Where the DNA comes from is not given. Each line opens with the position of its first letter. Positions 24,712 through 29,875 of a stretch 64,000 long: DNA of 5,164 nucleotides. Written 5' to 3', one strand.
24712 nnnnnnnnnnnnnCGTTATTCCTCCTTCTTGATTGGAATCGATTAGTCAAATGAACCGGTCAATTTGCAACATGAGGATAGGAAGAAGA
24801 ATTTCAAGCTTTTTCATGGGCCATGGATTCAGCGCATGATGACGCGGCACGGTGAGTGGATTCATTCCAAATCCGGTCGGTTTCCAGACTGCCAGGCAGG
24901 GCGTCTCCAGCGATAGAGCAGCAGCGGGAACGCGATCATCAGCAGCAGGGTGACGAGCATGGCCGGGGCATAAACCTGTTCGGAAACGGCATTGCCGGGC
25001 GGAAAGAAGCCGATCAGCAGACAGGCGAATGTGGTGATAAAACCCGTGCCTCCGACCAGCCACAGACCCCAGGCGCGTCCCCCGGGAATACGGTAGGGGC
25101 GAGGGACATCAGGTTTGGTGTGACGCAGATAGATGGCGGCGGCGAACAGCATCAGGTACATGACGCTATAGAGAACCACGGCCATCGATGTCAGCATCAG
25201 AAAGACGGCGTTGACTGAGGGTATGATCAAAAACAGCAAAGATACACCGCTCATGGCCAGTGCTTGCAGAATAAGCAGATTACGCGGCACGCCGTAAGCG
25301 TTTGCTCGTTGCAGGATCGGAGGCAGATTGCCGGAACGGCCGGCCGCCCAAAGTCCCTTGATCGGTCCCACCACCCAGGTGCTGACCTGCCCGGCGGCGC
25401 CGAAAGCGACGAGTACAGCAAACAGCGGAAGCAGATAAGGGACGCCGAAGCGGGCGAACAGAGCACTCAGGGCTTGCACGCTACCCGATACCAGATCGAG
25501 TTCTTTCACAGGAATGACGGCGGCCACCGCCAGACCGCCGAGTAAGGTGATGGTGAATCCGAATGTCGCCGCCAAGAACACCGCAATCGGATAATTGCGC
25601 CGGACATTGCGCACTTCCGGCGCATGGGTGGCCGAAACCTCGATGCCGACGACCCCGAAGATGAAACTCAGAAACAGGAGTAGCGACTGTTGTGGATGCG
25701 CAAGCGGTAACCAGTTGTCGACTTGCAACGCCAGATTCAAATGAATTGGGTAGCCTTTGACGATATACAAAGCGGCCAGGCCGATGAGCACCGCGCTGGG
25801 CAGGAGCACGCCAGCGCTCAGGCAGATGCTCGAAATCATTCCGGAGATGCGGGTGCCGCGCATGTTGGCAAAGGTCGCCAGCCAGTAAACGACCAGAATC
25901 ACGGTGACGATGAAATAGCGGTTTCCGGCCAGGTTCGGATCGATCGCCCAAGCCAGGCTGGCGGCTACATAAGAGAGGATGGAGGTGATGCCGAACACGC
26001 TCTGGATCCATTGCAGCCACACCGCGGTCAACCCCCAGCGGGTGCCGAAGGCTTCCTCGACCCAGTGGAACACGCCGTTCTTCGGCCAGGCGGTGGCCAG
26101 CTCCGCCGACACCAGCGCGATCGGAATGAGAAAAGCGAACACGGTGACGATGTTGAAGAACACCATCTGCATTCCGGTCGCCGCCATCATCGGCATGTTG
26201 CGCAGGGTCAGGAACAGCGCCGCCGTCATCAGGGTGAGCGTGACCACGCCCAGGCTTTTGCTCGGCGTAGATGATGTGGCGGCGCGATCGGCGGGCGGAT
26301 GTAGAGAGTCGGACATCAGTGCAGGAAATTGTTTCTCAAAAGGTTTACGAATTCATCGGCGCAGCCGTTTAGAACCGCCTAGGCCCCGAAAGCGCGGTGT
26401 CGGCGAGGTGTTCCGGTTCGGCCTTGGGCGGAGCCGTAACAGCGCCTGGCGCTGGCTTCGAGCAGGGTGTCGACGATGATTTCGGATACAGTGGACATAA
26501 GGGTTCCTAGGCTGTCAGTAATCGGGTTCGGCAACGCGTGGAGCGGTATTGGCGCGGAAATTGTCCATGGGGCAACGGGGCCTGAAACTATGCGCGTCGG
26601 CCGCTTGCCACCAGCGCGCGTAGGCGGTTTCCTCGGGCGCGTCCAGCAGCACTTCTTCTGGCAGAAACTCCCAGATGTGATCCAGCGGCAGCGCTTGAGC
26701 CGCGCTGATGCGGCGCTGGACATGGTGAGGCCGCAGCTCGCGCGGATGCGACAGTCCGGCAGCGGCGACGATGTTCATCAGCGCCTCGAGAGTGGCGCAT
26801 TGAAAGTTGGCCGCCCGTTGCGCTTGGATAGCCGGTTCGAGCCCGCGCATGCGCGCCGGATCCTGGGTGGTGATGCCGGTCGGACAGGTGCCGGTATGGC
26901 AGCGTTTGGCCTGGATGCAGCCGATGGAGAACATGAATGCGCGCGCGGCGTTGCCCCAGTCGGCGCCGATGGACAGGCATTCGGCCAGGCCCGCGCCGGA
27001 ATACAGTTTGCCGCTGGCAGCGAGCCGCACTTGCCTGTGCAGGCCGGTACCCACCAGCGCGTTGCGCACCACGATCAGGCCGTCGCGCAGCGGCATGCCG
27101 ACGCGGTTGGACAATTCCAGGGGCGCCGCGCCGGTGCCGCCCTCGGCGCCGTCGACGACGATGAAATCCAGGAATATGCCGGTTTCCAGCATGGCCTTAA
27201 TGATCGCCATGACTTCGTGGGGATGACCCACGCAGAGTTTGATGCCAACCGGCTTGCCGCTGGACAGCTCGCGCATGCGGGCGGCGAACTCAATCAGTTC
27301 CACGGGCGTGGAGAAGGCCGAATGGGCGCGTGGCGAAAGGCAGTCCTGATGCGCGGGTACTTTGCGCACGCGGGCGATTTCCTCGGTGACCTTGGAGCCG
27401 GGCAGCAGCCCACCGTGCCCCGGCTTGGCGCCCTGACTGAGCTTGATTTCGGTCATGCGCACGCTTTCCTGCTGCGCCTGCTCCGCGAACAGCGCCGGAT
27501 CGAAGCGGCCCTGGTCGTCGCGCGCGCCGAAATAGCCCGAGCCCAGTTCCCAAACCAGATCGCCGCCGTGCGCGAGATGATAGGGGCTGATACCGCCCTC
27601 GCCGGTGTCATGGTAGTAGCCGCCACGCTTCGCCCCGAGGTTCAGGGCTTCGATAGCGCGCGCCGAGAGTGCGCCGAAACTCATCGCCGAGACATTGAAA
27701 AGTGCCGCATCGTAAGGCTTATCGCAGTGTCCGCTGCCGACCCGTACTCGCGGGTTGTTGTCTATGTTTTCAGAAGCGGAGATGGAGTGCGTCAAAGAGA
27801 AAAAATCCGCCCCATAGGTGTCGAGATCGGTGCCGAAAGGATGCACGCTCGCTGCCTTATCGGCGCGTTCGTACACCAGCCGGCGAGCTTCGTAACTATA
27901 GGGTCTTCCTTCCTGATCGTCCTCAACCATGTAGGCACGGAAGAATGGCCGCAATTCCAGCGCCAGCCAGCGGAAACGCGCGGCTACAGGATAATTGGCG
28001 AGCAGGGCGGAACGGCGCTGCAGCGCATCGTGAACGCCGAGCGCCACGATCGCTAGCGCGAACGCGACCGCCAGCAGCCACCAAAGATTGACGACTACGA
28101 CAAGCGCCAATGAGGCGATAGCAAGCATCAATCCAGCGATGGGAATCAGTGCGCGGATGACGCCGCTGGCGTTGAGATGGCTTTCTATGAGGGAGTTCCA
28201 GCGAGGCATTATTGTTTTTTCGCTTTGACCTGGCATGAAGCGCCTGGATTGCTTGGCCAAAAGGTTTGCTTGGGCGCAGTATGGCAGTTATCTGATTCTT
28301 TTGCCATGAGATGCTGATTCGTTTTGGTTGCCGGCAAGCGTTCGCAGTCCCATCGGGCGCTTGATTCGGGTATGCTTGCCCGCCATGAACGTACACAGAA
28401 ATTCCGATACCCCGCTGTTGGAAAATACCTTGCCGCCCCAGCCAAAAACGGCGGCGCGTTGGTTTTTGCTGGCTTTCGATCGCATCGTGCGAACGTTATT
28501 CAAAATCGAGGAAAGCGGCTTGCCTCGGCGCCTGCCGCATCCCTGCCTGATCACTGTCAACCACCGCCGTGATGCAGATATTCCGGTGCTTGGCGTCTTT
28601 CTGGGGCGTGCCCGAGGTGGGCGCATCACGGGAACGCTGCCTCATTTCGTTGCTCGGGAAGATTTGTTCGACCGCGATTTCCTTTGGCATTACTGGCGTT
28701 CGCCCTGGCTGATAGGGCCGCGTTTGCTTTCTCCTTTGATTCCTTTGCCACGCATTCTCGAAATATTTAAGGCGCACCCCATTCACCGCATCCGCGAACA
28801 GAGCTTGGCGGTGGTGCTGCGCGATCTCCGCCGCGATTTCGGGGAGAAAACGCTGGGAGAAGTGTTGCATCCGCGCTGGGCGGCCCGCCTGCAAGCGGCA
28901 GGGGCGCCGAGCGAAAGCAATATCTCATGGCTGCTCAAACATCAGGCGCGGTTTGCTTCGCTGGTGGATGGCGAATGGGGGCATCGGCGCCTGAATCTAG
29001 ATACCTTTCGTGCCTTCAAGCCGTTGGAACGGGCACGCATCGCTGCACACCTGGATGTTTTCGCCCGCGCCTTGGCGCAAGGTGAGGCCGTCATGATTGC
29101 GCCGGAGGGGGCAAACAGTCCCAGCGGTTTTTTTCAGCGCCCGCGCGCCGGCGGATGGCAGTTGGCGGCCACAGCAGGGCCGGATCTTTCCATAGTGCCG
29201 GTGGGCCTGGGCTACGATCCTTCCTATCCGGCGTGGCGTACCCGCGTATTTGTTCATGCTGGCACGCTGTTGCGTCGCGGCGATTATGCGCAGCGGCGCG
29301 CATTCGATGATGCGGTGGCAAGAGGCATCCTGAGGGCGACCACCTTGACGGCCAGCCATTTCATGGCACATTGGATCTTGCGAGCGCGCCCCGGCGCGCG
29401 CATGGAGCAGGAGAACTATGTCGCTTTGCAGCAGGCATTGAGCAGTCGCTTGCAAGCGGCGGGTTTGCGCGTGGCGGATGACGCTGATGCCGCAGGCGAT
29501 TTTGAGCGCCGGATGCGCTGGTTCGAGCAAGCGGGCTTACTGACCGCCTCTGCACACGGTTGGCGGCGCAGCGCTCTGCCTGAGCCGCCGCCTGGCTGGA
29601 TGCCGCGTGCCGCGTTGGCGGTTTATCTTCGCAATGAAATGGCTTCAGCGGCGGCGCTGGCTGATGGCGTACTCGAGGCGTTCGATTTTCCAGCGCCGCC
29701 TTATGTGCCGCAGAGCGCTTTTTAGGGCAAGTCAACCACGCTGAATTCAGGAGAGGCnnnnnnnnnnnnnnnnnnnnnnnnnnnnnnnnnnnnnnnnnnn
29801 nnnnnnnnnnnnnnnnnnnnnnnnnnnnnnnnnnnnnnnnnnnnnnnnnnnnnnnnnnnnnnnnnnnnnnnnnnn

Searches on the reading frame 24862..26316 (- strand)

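Call 21: search_protein_families(library=pfam, proteins=[window:24862-26316:-], max_evalue=0.00001)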
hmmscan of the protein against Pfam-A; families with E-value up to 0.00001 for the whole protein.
window:24862-26316:- (484 aa): 2 families
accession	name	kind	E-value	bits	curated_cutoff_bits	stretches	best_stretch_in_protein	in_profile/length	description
PF13520.12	AA_permease_2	-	4.9e-58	197.5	27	1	22-457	1-425/427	Amino acid permease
PF00324.27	AA_permease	-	4.1e-11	42.7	24.6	1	36-469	15-460/470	Amino acid permease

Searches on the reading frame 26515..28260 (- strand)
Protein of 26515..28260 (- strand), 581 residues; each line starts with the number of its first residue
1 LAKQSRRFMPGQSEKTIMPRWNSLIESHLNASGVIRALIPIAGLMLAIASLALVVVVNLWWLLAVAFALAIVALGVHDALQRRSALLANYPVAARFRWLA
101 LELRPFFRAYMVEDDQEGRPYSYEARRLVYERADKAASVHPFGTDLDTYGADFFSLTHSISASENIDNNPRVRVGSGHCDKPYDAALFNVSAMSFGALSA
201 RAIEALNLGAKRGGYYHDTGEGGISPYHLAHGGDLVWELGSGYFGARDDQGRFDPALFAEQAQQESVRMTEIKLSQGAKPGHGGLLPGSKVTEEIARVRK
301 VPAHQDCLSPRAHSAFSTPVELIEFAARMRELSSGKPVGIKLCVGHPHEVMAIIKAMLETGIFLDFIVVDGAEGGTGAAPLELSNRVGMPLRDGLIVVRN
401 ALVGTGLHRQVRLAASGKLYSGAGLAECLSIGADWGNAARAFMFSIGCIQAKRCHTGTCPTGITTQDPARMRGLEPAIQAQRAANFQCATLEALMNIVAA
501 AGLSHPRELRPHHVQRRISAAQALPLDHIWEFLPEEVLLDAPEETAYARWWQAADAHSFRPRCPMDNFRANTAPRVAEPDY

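Call 21: search_protein_families(library=pfam, proteins=[window:26515-28260:-], max_evalue=0.00001)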
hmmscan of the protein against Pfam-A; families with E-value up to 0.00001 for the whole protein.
window:26515-28260:- (581 aa): 1 family
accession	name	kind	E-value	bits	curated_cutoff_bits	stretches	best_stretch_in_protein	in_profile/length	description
PF01645.23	Glu_synthase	-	2.1e-78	264.5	20.4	1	187-503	68-368/369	Conserved region in glutamate synthase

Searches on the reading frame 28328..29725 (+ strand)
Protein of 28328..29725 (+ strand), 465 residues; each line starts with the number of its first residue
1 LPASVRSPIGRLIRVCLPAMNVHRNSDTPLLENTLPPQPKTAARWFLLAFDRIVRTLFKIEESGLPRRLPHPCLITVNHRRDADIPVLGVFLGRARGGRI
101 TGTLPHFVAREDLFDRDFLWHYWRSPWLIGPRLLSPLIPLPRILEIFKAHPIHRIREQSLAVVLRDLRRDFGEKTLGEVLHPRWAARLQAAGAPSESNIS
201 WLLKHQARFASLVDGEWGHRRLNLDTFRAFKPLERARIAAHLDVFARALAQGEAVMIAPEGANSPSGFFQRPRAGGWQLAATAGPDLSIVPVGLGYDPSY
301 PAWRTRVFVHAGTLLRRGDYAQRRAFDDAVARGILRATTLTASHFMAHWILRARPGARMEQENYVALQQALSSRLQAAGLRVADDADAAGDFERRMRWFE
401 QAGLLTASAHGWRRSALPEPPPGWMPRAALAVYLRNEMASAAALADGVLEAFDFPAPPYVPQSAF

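Call 21: search_protein_families(library=pfam, proteins=[window:28328-29725:+], max_evalue=0.00001)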
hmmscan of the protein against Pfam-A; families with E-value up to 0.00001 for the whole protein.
window:28328-29725:+ (465 aa): 1 family
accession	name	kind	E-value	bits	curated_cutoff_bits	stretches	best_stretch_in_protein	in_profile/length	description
PF01553.26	Acyltransferase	-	1.1e-08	35.4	23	0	234-294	73-131/132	Acyltransferase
